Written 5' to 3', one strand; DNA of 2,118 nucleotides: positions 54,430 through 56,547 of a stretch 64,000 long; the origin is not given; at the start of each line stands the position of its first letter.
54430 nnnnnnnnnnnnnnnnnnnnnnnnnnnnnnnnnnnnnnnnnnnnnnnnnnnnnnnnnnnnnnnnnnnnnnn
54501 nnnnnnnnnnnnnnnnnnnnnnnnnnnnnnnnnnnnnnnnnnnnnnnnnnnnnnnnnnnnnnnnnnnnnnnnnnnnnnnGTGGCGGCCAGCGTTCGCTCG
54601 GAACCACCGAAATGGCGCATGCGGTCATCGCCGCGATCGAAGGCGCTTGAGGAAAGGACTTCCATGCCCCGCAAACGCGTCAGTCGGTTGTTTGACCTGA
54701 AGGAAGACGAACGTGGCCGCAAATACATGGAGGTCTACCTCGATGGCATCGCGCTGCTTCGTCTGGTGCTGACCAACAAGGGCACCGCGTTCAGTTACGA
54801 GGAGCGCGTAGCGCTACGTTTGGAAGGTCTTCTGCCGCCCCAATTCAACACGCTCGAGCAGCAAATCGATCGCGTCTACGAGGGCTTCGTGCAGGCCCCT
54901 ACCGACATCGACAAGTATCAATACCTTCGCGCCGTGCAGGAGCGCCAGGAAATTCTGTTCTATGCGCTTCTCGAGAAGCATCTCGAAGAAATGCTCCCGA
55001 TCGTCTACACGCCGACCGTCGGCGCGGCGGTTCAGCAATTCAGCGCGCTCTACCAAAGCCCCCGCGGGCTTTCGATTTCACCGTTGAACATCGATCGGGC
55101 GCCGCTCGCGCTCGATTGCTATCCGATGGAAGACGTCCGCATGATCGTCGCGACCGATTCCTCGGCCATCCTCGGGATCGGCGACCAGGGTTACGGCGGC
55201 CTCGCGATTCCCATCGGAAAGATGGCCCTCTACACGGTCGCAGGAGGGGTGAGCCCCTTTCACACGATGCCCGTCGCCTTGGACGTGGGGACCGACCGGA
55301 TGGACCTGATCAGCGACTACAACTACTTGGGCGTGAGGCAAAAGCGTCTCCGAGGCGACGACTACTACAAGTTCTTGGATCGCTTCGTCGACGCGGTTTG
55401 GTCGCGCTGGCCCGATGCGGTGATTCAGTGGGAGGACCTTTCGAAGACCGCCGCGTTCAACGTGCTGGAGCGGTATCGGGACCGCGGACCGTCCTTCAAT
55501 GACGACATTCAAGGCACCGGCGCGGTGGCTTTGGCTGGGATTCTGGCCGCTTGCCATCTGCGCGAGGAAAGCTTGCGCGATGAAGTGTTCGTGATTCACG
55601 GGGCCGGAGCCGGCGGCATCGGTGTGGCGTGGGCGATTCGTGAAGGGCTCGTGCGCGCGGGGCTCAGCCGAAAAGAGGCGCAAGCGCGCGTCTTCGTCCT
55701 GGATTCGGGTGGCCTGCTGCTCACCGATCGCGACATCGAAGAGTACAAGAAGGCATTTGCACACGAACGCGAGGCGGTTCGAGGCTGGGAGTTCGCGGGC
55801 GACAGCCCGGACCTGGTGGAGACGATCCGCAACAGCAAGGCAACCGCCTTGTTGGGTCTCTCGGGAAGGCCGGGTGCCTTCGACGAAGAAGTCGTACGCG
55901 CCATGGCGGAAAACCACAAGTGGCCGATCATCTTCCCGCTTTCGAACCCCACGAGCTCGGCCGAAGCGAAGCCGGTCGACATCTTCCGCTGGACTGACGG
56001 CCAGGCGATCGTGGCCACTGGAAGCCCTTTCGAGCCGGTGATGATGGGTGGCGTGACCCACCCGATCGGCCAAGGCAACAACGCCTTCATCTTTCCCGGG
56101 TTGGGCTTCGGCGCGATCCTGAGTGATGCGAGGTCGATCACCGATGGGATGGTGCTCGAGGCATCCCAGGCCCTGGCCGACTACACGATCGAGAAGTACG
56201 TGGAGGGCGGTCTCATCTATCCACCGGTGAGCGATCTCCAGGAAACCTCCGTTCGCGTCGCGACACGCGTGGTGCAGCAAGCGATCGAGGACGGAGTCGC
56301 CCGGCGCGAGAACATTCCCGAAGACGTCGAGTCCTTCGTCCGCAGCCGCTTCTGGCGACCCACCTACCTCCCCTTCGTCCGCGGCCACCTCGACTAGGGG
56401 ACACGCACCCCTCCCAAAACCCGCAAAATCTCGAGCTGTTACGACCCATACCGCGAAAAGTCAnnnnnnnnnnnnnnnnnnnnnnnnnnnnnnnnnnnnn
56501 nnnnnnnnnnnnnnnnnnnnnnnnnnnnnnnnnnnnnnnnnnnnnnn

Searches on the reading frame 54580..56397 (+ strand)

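Call 42: search_protein_families(library=ncbifam, proteins=[window:54580-56397:+], max_evalue=1e-10)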
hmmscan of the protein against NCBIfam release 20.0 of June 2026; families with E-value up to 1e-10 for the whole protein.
window:54580-56397:+ (605 aa): 2 families
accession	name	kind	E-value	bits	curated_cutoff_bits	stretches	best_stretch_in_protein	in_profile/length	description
NF010052.0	PRK13529.1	subfamily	1.1e-221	737.4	326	1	42-599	4-561/564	oxaloacetate-decarboxylating malate dehydrogenase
NF041582.1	malolactic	exception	1.8e-156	521.9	850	1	61-596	4-536/536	malolactic enzyme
